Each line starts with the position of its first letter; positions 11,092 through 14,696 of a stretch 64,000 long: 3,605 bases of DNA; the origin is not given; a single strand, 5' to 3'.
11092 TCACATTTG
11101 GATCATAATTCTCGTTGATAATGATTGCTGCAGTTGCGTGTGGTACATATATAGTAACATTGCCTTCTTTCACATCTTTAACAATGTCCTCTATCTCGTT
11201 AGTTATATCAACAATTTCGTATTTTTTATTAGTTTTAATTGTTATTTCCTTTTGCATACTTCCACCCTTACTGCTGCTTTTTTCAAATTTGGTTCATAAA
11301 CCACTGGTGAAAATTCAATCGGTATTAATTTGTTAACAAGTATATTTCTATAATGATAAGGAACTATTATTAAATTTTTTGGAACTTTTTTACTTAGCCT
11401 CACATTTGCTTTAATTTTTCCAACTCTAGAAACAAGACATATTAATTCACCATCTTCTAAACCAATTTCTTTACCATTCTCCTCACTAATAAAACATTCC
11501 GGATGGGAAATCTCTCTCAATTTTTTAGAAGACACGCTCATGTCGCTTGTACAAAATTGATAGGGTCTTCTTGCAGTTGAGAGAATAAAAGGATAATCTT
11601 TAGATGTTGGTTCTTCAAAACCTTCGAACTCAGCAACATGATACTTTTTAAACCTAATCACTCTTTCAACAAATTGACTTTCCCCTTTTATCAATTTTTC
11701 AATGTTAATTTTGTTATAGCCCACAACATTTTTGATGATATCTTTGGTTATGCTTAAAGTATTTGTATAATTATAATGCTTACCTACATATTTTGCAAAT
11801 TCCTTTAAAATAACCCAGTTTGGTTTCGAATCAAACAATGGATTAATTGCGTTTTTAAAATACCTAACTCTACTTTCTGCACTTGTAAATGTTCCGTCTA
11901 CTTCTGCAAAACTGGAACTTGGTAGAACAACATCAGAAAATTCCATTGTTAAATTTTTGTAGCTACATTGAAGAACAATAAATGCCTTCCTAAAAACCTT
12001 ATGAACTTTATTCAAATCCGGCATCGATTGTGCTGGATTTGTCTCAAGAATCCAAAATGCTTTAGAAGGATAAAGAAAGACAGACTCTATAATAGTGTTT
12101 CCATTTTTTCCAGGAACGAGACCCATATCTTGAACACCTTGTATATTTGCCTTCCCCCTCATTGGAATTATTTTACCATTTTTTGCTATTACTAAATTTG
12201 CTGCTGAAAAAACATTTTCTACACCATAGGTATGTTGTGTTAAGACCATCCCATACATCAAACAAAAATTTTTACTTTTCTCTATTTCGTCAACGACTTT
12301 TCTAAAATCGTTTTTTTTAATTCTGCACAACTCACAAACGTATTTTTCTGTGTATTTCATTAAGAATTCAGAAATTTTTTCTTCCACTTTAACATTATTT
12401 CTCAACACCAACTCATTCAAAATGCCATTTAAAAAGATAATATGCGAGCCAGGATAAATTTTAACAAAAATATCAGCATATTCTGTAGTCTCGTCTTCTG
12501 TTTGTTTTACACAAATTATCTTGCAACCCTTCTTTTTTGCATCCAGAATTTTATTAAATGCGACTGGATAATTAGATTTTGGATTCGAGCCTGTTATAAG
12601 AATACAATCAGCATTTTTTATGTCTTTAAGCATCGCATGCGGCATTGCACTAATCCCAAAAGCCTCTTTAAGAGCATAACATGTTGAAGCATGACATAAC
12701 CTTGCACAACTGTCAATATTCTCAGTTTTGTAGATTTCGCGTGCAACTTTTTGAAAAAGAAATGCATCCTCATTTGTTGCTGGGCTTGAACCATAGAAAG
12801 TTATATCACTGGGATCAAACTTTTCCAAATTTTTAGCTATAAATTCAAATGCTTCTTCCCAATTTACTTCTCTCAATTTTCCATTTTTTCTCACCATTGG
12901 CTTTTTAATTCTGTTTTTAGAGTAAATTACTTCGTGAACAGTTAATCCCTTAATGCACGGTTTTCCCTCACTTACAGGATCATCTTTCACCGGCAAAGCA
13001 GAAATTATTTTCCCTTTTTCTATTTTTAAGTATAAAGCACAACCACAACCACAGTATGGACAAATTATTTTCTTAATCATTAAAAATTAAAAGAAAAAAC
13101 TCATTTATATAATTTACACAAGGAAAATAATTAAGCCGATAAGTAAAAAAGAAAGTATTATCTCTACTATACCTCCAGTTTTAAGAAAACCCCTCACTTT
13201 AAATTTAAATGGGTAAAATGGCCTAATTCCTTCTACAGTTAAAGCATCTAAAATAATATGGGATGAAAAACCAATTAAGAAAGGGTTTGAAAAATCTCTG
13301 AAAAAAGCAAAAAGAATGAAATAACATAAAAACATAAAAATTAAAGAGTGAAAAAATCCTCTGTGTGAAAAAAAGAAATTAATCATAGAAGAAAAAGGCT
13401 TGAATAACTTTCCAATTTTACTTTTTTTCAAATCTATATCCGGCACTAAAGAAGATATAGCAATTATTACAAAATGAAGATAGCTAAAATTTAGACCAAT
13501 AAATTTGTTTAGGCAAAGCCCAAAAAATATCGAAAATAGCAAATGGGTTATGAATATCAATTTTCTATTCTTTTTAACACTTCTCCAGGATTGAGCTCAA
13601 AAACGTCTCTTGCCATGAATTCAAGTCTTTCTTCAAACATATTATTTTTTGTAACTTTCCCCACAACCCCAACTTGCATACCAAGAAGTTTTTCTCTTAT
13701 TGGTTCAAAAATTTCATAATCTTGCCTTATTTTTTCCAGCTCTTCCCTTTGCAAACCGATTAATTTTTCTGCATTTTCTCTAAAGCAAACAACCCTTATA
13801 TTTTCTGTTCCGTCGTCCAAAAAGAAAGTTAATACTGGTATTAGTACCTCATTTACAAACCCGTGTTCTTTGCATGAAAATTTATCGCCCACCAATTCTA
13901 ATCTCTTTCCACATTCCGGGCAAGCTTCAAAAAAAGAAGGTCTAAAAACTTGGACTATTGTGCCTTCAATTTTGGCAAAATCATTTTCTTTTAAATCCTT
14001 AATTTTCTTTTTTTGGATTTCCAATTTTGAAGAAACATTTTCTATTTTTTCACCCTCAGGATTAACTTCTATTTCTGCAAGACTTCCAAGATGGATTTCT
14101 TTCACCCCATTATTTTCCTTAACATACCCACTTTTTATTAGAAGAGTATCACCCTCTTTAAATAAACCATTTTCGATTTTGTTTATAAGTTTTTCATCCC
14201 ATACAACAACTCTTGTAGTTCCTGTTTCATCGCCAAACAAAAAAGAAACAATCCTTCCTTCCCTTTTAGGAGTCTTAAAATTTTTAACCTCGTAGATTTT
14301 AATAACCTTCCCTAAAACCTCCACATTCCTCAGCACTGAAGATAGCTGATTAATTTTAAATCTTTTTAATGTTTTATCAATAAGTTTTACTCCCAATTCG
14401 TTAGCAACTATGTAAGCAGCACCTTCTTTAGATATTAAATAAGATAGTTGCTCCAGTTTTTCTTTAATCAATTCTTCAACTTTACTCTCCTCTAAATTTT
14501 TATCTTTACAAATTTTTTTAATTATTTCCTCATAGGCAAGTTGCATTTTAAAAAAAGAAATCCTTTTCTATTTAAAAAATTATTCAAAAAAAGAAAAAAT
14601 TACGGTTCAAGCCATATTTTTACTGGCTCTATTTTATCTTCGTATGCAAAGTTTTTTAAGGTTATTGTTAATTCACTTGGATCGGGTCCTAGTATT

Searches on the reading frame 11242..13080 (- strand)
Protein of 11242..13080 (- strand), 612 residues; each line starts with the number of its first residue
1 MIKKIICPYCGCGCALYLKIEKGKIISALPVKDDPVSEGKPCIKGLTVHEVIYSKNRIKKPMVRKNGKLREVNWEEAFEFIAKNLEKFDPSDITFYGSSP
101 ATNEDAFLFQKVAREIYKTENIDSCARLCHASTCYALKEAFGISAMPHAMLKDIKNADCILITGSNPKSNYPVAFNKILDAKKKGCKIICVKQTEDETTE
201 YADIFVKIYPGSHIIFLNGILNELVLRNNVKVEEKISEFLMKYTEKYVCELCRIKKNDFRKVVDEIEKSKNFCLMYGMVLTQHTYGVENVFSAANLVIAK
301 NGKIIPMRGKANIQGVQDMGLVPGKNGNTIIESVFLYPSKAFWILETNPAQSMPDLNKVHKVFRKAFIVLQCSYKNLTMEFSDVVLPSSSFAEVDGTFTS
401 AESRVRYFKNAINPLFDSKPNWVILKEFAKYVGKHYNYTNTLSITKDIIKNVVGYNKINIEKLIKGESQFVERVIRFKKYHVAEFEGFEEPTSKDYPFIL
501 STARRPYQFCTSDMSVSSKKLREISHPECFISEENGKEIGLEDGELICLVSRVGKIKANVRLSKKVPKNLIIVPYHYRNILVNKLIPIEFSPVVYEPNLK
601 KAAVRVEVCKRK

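Call 43: search_protein_families(library=pfam, proteins=[window:11242-13080:-], max_evalue=0.001)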
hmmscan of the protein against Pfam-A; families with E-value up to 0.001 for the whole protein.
window:11242-13080:- (612 aa): 3 families
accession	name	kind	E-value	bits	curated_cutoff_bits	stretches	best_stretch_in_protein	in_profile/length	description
PF00384.28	Molybdopterin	-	2.1e-51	175.4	24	1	57-430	1-352/353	Molybdopterin oxidoreductase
PF01568.27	Molydop_binding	-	1.8e-13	50.9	26.8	1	498-602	1-109/110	Molydopterin dinucleotide binding domain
PF04879.21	Molybdop_Fe4S4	-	2.9e-12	46.8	22.7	1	6-54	7-55/55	Molybdopterin oxidoreductase Fe4S4 domain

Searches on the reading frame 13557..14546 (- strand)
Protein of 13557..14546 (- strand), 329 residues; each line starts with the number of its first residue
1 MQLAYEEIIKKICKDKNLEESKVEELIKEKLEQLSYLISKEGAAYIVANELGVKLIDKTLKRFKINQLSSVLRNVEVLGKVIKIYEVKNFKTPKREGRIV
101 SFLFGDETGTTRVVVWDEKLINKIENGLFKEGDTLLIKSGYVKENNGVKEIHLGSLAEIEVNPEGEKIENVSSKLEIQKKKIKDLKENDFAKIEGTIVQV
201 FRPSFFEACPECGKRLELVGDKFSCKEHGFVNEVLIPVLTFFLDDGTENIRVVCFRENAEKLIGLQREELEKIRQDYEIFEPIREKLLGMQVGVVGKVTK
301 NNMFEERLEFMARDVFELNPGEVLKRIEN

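Call 43: search_protein_families(library=pfam, proteins=[window:13557-14546:-], max_evalue=0.001)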
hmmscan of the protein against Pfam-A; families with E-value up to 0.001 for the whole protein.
window:13557-14546:- (329 aa): 3 families
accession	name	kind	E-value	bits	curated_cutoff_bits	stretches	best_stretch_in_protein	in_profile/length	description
PF01336.31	tRNA_anti-codon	-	1.8e-12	47.5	27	1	83-155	9-71/75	OB-fold nucleic acid binding domain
PF08646.16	Rep_fac-A_C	-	4.9e-07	30.1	28.5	1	192-287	3-105/146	Replication factor-A C terminal domain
PF17244.8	CDC24_OB3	-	2.3e-05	24.8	25.4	1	74-274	8-205/216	Cell division control protein 24, OB domain 3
